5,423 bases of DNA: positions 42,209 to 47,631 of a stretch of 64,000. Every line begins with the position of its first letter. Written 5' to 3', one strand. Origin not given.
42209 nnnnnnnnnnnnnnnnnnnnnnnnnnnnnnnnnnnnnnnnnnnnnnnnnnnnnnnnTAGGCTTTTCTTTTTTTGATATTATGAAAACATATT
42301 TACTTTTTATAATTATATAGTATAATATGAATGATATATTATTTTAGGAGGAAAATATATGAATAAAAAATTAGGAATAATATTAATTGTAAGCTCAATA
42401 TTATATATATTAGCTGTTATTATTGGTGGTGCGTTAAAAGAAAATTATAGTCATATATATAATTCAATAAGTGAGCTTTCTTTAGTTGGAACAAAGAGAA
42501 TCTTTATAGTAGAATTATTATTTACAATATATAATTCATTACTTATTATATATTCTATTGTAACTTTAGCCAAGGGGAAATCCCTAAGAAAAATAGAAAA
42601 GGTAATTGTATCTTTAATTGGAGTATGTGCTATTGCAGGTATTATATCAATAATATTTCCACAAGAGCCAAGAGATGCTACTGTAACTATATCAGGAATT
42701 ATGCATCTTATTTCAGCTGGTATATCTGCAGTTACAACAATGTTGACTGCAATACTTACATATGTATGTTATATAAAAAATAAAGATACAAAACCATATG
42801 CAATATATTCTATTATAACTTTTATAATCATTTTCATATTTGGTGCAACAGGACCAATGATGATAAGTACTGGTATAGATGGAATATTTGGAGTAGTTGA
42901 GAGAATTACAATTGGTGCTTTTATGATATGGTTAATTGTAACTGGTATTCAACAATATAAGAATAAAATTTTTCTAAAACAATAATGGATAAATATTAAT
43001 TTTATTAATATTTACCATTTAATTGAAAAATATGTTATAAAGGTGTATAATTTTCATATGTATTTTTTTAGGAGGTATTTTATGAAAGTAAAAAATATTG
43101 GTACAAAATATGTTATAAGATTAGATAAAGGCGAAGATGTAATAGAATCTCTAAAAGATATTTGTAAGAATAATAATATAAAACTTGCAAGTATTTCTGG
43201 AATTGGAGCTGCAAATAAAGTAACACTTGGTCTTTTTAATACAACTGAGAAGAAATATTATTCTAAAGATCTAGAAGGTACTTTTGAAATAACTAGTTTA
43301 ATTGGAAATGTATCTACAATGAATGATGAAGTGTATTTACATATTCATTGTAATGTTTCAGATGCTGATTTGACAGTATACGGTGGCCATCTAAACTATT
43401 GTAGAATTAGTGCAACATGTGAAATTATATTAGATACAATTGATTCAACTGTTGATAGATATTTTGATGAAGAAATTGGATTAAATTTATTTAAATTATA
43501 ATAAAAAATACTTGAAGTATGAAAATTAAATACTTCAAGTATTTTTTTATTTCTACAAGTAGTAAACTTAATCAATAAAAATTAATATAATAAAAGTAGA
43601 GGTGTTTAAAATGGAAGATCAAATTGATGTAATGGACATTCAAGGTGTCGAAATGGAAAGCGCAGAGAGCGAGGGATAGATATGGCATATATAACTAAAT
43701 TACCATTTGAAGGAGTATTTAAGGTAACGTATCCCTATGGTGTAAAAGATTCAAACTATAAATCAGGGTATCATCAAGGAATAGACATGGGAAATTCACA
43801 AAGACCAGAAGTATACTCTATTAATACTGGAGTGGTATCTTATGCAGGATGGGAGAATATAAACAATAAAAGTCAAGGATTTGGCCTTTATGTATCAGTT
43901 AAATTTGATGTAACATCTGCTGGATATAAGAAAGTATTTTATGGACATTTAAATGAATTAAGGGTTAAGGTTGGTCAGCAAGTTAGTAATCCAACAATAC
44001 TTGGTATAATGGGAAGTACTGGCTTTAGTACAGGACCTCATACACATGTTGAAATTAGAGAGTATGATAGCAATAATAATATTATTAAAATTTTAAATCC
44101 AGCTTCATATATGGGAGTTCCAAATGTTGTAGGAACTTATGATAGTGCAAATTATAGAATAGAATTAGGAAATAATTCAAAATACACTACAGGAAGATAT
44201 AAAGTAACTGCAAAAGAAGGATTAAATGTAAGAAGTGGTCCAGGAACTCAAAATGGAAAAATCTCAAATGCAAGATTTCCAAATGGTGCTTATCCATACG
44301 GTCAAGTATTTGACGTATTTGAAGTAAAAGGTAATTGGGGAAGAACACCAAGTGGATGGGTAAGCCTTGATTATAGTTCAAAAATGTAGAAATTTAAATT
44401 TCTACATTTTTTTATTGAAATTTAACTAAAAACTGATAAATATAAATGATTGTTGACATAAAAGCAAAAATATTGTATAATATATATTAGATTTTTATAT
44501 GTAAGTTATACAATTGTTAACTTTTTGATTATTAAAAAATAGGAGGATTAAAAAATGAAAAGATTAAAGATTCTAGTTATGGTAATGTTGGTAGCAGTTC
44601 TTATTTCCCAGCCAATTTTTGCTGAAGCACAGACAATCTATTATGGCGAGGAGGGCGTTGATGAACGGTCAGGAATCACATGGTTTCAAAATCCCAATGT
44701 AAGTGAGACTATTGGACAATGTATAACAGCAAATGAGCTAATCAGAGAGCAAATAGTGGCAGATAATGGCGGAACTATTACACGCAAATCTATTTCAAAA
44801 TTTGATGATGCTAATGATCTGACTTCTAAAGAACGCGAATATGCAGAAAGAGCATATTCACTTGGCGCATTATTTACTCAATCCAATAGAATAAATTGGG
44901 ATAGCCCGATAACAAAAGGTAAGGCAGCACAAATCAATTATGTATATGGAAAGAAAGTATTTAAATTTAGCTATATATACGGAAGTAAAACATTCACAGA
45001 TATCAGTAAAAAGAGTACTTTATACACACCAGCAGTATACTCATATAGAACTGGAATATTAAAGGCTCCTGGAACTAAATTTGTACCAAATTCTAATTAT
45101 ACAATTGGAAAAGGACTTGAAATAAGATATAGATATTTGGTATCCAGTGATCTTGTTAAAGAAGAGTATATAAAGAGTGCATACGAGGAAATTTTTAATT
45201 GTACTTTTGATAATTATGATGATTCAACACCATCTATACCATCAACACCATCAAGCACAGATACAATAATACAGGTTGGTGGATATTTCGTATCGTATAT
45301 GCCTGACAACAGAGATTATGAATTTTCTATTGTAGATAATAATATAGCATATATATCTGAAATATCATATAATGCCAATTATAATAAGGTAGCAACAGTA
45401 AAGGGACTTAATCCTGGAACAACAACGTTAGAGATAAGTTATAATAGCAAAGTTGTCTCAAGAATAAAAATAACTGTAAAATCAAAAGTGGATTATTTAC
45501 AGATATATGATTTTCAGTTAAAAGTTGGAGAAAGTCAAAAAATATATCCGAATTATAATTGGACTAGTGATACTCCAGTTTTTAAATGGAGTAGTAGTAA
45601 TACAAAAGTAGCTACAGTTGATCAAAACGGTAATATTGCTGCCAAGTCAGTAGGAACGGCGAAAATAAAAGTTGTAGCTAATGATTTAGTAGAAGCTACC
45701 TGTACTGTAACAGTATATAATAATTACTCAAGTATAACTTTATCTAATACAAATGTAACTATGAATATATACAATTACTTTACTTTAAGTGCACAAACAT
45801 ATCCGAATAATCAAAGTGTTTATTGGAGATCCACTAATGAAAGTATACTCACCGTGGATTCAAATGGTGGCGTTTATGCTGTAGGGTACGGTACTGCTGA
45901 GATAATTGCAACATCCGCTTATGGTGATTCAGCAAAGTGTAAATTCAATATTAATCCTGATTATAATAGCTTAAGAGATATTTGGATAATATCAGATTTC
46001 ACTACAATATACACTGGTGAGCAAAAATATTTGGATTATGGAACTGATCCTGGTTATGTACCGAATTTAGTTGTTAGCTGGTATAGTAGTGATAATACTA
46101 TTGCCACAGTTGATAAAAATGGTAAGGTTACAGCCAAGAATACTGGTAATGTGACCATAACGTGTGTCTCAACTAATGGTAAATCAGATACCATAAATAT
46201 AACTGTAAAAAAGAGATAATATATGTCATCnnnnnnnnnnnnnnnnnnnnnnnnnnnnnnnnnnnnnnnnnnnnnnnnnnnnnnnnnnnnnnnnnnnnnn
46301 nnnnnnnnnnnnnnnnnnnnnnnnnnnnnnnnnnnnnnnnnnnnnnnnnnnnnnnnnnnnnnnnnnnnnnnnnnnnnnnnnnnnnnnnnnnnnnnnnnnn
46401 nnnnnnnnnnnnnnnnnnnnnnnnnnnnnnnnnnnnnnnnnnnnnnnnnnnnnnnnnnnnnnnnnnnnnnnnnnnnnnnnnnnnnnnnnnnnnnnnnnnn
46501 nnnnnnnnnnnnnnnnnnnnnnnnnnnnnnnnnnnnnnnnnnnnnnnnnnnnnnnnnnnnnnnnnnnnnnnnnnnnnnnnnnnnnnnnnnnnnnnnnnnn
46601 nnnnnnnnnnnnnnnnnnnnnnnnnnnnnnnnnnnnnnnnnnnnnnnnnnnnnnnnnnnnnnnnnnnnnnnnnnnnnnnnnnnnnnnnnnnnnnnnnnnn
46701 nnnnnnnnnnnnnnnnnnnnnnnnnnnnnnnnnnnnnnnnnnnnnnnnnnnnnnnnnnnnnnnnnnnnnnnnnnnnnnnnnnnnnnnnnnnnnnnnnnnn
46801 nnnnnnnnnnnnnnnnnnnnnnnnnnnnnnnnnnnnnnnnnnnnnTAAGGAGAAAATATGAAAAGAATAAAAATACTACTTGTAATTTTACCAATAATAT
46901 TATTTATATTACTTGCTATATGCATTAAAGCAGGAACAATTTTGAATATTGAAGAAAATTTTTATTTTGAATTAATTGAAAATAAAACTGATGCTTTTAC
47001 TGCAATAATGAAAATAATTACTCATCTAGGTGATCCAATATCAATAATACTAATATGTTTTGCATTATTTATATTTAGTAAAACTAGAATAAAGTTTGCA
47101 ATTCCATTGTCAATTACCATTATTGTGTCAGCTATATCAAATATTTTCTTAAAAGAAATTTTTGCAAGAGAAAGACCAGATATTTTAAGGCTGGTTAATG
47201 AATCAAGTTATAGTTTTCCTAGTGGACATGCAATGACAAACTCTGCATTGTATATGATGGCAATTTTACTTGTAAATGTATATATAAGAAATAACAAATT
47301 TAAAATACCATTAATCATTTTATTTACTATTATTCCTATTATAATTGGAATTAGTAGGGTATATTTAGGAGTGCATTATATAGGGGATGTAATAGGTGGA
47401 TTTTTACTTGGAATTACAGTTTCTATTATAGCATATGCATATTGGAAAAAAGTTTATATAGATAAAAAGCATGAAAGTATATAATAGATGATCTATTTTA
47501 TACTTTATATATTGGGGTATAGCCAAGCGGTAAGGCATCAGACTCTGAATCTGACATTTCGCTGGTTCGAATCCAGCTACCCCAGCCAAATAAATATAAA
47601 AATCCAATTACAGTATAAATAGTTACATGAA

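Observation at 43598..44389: Signal-less M23-SH3b lysin translationally coupled to a 22-codon acidic micro-ORF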

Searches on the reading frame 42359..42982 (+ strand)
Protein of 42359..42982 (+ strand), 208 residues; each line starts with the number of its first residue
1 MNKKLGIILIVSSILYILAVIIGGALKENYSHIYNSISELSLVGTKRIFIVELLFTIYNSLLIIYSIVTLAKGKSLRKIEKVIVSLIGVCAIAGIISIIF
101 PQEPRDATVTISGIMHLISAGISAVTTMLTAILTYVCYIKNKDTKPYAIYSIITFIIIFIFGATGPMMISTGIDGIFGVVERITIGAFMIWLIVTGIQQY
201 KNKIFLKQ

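Call 6: search_protein_families(library=pfam, proteins=[window:42359-42982:+], max_evalue=0.01)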
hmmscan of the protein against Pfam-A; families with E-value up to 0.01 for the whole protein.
window:42359-42982:+ (208 aa): 1 family
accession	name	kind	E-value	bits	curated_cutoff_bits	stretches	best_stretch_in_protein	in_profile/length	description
PF06197.19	DUF998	-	1.4e-19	70.9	30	1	10-196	1-182/184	Protein of unknown function (DUF998)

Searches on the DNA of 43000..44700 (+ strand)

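Call 83: search_rna_families(source=window, start=43000, end=44700, threshold=evalue, max_evalue=1)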
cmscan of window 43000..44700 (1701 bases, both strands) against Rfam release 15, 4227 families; matches with E-value up to 1: 3.
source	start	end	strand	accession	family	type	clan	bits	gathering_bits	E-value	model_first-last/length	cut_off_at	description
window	44374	44419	+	RF04255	MIR8001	Gene; miRNA;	-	20.4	90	0.91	1-67/67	no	MIR8001 microRNA precursor family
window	43504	43547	+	RF00455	mir-15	Gene; miRNA;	CL00085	19.7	57.3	0.12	23-66/88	no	mir-15 microRNA precursor family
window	43503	43546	-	RF00455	mir-15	Gene; miRNA;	CL00085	17.4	57.3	0.65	23-66/88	no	mir-15 microRNA precursor family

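Call 84: search_rna_families(source=L005, start=5300, end=6900, threshold=evalue, max_evalue=1)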
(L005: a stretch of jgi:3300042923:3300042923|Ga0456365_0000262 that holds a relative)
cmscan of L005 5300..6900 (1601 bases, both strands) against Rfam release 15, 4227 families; matches with E-value up to 1: 0.
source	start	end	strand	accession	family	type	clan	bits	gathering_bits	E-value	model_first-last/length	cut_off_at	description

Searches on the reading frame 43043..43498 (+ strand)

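Call 6: search_protein_families(library=pfam, proteins=[window:43043-43498:+], max_evalue=0.01)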
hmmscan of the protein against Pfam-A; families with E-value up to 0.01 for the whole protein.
window:43043-43498:+ (152 aa): 1 family
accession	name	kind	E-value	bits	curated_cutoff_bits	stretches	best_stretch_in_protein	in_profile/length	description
PF03479.20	PCC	-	1.4e-34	119.3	25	1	22-133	2-115/117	Plants and Prokaryotes Conserved (PCC) domain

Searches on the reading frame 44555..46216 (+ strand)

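Call 6: search_protein_families(library=pfam, proteins=[window:44555-46216:+], max_evalue=0.01)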
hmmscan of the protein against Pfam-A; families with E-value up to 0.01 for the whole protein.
window:44555-46216:+ (554 aa): 4 families
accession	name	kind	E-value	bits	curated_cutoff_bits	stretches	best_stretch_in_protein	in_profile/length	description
PF02368.24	Big_2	-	1.2e-30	105.7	22.8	3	487-545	16-74/79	Bacterial Ig-like domain (group 2)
PF22359.2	Big-like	-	5.1e-06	27.1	27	1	352-389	12-48/48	Bacterial Ig-like domain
PF25354.1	Ig_NUP210_16th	-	6.1e-06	26.1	27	0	418-448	26-57/72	NUP210-like, Ig-like domain 16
PF23486.1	Ig_TMEM132_5th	-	0.0011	19.6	28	0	347-387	90-132/137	TMEM132 fifth domain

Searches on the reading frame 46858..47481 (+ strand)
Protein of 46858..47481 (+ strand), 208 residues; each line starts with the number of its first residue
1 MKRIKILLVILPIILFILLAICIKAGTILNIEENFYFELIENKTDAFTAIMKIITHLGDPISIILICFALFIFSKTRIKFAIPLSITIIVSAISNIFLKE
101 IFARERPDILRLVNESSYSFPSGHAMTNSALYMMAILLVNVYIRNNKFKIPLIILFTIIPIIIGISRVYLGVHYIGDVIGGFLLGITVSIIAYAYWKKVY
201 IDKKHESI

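Call 6: search_protein_families(library=pfam, proteins=[window:46858-47481:+], max_evalue=0.01)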
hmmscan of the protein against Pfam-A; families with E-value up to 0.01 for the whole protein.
window:46858-47481:+ (208 aa): 2 families
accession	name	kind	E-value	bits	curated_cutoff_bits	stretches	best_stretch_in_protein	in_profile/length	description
PF01569.27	PAP2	-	1.3e-21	77.1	27.2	1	83-198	4-127/130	PAP2 superfamily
PF14378.12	PAP2_3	-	3.2e-08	34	27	1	63-187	72-186/190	PAP2 superfamily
